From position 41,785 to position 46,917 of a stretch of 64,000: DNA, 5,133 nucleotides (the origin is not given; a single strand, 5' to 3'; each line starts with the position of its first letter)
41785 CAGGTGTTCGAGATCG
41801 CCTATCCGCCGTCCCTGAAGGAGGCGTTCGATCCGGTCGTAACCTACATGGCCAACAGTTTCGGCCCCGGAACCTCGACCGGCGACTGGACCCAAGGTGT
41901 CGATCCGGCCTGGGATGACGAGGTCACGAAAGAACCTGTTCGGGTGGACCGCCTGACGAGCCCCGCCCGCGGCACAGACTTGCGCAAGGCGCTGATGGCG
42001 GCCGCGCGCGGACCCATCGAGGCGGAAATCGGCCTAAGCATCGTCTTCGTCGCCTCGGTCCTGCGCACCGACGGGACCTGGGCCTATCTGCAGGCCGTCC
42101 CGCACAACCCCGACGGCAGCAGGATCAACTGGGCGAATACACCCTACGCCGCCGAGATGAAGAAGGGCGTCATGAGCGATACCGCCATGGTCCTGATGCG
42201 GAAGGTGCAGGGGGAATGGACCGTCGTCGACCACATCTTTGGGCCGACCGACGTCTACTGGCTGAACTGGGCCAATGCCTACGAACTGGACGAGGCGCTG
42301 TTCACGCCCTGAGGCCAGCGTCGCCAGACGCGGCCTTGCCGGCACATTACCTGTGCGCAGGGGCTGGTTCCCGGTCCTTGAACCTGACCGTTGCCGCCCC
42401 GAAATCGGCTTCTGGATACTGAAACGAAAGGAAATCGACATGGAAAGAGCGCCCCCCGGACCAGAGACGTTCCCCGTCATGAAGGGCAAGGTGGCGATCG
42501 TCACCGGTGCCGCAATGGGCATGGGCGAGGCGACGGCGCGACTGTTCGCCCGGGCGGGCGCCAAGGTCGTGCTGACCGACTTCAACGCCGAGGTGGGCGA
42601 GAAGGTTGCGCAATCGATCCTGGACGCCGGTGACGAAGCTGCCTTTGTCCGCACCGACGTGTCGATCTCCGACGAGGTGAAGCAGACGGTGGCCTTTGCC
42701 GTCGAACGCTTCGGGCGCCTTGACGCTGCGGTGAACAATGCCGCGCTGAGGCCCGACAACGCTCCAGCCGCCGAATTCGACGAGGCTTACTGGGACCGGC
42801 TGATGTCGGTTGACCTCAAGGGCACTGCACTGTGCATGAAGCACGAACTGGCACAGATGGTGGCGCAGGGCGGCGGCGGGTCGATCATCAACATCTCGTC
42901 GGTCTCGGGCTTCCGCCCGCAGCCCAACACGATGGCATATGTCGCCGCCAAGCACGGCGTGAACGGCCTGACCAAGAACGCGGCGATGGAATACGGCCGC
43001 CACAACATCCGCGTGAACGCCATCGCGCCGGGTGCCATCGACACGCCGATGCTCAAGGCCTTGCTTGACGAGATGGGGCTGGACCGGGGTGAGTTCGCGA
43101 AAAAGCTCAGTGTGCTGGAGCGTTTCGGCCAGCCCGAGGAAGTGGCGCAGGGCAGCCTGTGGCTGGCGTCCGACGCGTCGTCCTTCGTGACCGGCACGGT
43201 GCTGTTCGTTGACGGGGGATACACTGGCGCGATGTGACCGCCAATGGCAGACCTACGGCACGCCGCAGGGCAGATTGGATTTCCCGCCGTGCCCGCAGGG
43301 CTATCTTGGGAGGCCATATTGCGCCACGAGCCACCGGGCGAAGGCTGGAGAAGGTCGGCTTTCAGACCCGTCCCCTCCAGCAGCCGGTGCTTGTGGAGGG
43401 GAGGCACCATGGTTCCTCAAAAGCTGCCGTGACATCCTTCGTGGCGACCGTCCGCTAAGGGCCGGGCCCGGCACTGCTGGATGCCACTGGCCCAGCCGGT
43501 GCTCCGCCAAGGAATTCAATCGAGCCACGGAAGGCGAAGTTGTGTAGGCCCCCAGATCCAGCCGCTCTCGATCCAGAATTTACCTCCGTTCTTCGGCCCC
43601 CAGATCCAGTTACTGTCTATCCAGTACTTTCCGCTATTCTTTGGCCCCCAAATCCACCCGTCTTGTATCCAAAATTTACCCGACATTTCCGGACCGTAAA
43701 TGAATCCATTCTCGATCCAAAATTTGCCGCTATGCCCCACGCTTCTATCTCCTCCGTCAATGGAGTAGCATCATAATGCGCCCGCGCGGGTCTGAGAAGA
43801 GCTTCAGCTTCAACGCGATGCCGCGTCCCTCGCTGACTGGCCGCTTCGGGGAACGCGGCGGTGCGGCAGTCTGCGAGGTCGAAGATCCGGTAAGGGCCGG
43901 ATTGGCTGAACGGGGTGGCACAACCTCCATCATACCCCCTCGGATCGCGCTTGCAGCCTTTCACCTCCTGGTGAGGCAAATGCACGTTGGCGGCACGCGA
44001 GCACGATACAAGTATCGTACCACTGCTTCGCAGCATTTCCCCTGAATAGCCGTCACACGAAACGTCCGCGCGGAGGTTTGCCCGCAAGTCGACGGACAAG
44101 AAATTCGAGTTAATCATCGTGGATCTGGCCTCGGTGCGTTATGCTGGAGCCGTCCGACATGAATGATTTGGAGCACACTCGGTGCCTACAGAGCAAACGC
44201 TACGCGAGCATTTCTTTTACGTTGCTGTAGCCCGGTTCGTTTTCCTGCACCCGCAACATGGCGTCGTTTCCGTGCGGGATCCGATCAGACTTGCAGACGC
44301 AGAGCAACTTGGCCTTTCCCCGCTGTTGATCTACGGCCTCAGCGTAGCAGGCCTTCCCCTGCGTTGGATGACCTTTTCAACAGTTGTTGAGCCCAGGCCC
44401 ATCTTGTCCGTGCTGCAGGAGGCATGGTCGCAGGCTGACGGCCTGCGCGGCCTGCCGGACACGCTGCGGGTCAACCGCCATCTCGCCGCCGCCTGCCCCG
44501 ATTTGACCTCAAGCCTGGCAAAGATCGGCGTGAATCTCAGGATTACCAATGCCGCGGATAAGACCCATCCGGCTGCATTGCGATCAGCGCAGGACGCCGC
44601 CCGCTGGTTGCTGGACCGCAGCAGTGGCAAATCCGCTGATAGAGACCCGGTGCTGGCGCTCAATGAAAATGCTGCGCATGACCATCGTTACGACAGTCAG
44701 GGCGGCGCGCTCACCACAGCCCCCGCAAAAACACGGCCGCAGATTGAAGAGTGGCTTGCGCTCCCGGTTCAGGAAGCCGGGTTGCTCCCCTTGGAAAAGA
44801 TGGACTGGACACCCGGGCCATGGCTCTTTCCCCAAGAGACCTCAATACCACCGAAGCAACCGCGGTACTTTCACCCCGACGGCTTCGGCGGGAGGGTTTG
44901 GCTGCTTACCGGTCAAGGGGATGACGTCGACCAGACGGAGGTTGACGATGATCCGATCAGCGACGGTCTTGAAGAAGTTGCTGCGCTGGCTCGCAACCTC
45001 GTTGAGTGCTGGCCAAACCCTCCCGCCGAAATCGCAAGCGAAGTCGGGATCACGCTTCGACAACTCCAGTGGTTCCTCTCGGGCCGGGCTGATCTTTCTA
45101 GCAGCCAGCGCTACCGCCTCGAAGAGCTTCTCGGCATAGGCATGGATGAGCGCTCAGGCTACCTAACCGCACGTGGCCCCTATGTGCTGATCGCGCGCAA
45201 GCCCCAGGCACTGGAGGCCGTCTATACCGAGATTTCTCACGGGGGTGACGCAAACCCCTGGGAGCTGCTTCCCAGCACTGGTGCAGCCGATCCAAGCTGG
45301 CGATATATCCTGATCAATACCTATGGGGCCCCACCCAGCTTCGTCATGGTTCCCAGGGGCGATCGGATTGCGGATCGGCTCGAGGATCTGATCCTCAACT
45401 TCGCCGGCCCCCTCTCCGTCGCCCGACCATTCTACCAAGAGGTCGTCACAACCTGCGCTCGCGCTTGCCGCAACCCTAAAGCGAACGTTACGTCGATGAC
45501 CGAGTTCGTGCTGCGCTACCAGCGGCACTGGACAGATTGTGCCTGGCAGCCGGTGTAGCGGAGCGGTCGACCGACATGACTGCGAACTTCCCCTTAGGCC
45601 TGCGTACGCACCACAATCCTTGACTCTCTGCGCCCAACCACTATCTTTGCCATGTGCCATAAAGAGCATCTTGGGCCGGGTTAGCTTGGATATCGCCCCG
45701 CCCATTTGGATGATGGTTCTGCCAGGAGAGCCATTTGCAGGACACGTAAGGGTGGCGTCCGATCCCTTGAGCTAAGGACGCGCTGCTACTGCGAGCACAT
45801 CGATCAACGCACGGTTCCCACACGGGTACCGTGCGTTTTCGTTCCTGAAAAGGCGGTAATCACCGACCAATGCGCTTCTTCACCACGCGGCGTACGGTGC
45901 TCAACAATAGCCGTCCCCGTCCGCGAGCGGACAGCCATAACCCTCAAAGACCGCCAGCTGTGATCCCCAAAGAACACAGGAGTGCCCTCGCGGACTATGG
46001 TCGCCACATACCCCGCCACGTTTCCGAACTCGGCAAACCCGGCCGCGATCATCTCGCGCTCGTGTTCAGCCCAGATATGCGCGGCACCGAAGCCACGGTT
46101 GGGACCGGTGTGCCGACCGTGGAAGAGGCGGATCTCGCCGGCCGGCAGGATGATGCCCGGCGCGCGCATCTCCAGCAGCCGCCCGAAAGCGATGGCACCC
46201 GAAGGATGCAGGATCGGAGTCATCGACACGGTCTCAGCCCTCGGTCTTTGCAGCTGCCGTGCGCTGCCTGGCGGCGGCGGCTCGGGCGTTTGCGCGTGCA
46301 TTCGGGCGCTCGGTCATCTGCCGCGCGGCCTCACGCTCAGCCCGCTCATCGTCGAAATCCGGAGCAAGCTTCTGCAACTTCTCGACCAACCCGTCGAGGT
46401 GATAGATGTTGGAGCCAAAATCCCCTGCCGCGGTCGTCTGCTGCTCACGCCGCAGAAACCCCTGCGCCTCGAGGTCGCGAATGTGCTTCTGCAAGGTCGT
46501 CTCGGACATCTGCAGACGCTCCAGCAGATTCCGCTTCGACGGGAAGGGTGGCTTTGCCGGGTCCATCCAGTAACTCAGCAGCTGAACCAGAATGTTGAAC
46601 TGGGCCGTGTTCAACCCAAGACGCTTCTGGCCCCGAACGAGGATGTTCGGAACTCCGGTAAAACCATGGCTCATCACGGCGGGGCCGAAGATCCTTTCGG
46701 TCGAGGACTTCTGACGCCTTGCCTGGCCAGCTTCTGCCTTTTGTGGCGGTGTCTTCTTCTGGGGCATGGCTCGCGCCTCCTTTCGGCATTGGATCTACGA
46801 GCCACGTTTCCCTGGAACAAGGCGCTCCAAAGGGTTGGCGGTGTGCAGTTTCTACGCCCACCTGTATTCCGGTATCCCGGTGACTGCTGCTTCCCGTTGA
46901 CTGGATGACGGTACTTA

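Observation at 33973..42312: Five-gene operon of giant signal-peptide proteins with no recognisable domains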

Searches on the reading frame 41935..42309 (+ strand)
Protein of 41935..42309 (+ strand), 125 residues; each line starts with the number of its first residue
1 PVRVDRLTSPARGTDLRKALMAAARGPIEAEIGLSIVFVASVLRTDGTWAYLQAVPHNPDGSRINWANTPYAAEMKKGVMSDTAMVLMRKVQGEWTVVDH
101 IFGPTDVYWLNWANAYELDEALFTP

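Call 69: search_solved_structures(query=A7, max_evalue=10)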
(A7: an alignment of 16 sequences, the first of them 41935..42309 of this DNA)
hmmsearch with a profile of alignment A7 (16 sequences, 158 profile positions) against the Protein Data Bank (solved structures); distinct sequences matched with E-value up to 10: 2.
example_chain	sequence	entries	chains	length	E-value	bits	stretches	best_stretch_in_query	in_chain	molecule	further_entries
2kco_A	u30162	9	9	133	1.4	11.8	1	28-90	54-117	30S ribosomal protein S8e | Small ribosomal subunit protein eS8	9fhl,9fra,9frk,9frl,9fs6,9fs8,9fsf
8skv_a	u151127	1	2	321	5.8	9.7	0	15-65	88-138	IgA receptor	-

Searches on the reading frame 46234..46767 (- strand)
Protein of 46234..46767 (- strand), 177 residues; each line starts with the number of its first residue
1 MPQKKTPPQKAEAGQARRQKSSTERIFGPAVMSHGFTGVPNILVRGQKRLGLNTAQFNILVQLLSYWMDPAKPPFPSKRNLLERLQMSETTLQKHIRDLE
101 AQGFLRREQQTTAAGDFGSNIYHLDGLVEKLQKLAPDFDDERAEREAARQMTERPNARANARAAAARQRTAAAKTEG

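Call 21: search_protein_families(library=pfam, proteins=[window:46234-46767:-], max_evalue=0.001)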
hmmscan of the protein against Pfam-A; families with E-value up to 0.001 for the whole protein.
window:46234-46767:- (177 aa): 5 families
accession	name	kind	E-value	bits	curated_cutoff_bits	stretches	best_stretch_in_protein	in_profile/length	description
PF21984.2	DnaD_N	-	9.8e-12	45.4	27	1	39-134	1-93/101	DnaD N-terminal domain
PF13730.12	HTH_36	-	3.3e-10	40.1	25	1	51-105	2-55/55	Helix-turn-helix domain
PF12802.13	MarR_2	-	0.00023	21.7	27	0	76-109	21-54/61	MarR family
PF03428.19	RP-C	-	0.00087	19.6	24.4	0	46-107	36-103/175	Replication protein C N-terminal domain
PF25213.1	HVO_A0261_N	-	0.00099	19.4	35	0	77-119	26-68/86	HVO_A0261 N-terminal domain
